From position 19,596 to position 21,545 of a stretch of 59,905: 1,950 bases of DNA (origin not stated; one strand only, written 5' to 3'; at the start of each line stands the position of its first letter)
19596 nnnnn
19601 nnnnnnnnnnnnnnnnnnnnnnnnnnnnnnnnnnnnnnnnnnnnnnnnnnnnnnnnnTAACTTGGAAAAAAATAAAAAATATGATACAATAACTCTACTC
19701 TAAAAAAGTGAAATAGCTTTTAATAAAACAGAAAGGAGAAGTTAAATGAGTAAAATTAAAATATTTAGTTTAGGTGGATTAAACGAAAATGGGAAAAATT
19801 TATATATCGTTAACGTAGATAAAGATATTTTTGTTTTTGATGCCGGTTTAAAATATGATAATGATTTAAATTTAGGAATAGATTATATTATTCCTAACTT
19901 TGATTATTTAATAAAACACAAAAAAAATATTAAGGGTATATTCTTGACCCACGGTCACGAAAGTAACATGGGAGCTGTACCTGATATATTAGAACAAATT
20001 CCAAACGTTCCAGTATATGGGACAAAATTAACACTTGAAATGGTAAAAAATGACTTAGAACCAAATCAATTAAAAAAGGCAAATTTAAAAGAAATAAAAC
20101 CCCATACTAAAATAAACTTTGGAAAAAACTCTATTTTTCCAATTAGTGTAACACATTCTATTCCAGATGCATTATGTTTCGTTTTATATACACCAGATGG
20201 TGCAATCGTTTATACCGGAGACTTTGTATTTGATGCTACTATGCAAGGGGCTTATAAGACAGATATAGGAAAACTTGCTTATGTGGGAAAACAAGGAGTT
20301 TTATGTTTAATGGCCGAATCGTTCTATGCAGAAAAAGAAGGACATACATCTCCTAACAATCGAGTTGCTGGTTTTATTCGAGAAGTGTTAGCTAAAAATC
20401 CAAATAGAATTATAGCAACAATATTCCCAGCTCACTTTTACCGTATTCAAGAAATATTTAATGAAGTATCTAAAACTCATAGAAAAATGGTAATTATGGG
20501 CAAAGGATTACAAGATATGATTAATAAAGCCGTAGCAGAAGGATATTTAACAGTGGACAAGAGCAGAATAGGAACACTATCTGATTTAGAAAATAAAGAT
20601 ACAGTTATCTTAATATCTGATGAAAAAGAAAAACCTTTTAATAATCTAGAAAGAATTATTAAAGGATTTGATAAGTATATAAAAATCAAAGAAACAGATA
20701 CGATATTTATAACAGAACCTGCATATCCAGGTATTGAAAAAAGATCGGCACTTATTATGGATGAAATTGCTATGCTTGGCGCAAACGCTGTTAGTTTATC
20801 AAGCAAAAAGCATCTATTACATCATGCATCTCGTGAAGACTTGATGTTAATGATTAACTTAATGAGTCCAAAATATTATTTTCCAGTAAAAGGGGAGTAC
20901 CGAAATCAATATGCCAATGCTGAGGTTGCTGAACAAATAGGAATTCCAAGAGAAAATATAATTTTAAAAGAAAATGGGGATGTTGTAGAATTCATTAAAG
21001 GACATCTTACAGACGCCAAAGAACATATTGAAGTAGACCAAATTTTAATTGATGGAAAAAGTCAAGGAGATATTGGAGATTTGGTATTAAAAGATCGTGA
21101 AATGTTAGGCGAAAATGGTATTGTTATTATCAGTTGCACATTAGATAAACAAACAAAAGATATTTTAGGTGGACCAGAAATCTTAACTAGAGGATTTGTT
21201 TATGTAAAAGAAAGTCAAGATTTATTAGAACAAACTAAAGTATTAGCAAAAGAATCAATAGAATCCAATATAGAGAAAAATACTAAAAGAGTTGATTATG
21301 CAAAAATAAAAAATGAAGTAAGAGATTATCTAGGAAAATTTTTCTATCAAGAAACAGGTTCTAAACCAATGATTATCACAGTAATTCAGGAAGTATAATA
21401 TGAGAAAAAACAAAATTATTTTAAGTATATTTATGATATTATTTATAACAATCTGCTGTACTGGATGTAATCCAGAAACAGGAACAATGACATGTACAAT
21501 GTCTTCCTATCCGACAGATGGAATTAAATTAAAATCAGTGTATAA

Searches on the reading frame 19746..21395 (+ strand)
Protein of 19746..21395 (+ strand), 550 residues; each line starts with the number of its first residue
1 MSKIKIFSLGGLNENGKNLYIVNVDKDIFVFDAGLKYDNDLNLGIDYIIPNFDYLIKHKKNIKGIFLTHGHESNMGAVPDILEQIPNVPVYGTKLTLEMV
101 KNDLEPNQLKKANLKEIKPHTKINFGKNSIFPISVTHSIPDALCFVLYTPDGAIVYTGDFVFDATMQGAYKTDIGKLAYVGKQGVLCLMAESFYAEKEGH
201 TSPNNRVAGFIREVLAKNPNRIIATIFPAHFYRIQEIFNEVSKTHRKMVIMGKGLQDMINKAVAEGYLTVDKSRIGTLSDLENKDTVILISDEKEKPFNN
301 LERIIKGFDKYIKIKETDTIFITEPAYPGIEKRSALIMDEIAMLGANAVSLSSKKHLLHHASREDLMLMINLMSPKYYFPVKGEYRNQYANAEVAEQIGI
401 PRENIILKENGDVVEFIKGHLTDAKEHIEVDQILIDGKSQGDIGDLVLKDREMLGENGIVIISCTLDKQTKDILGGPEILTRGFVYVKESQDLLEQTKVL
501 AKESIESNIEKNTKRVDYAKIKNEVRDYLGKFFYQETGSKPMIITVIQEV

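Call 104: search_protein_families(library=pfam, proteins=[window:19746-21395:+], max_evalue=0.00001)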
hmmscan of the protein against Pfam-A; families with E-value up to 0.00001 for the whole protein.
window:19746-21395:+ (550 aa): 5 families
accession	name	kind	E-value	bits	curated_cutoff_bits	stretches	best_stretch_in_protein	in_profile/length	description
PF17770.6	RNase_J_C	-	2.9e-28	99.3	23.8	1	447-550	1-102/102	Ribonuclease J C-terminal domain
PF22505.1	RNase_J_b_CASP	-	1.8e-16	60.5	27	1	220-337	2-122/126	Ribonuclease J, beta-CASP domain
PF00753.33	Lactamase_B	-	2.6e-08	34.5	22.7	1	17-163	6-153/196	Metallo-beta-lactamase superfamily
PF12706.13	Lactamase_B_2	-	3.6e-08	33.7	27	1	60-163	29-147/200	Beta-lactamase superfamily domain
PF07521.17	RMMBL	-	5.7e-08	33.1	21.6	1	359-400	16-58/63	Zn-dependent metallo-hydrolase RNA specificity domain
